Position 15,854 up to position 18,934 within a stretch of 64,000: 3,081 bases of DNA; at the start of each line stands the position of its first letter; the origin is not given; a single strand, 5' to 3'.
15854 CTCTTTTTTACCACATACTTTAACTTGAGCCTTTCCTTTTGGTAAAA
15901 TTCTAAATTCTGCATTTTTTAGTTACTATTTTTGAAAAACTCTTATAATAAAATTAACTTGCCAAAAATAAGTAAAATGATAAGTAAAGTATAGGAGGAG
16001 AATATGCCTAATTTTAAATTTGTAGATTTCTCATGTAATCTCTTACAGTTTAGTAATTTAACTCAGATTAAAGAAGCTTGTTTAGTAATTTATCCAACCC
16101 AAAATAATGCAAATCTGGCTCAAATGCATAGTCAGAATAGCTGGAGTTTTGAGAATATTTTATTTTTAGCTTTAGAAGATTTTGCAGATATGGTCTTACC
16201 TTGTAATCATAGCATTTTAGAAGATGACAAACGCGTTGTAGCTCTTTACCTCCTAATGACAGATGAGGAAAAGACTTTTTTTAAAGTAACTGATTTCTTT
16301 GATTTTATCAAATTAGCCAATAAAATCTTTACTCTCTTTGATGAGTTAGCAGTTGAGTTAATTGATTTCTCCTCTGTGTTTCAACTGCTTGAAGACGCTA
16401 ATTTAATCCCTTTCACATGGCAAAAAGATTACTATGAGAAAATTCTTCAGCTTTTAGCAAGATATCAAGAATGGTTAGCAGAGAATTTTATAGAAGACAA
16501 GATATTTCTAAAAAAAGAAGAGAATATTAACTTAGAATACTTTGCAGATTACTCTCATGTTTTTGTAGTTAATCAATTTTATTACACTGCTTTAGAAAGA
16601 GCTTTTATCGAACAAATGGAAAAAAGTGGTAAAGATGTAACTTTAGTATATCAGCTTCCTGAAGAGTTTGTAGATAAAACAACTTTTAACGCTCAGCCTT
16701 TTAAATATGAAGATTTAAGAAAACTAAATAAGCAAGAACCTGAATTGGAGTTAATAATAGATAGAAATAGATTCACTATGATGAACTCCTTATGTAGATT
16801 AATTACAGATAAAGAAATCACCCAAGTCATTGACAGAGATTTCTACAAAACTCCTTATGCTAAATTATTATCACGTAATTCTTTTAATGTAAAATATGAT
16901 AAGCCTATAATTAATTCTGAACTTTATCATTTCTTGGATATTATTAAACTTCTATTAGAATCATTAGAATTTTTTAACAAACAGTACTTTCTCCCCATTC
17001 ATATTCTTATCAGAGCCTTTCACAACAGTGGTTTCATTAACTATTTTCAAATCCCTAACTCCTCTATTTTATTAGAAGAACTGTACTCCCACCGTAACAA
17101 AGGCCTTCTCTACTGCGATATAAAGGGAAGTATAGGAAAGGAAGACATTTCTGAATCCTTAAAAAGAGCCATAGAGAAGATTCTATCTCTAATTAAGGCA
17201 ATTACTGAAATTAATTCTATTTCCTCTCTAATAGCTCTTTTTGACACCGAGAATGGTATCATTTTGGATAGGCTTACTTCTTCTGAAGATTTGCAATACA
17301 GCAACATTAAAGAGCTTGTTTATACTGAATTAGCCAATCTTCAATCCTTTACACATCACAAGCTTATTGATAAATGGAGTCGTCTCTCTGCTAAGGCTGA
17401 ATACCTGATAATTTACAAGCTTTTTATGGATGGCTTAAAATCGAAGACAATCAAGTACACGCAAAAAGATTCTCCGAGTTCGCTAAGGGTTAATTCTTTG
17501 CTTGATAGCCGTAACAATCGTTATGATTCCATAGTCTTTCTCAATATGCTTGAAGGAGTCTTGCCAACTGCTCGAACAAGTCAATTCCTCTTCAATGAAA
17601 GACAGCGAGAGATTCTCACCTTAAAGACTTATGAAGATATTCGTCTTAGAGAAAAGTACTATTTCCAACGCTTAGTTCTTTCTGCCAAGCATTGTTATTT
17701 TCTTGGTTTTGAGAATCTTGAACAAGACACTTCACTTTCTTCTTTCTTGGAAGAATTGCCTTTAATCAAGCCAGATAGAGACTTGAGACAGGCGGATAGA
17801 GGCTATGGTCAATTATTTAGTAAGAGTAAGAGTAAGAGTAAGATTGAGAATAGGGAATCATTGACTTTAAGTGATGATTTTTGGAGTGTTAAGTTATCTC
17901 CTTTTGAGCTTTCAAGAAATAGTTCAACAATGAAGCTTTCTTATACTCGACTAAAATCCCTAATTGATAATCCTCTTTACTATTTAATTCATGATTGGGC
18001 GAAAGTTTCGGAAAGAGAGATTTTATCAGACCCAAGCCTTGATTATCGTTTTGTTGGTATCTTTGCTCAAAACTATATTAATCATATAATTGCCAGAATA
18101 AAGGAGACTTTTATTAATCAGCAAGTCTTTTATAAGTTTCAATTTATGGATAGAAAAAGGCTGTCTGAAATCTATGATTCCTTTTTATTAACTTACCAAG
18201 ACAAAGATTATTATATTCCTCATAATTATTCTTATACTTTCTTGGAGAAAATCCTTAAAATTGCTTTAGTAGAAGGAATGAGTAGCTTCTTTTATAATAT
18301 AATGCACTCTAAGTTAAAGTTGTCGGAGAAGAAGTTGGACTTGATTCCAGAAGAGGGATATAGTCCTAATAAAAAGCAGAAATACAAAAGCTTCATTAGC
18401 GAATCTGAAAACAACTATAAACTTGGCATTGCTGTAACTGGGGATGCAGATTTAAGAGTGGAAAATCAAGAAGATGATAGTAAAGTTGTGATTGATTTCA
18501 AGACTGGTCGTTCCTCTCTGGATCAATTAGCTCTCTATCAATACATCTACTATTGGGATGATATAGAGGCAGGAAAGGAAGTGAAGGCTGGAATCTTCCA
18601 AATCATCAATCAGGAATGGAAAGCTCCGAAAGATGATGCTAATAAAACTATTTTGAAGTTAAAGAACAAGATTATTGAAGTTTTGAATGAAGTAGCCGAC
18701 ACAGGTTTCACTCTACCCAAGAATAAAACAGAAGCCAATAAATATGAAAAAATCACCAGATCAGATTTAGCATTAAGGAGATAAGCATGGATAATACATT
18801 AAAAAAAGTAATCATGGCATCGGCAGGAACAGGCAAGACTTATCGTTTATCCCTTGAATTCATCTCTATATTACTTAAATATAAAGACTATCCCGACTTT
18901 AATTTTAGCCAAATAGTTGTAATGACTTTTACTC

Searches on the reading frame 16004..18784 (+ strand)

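Call 9: search_protein_families(library=pfam, proteins=[window:16004-18784:+])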
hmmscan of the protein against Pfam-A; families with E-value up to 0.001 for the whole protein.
window:16004-18784:+ (926 aa): 1 family
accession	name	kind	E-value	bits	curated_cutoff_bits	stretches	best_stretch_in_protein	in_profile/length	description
PF12705.13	PDDEXK_1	-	4e-05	24.1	22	1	800-898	114-225/247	PD-(D/E)XK nuclease superfamily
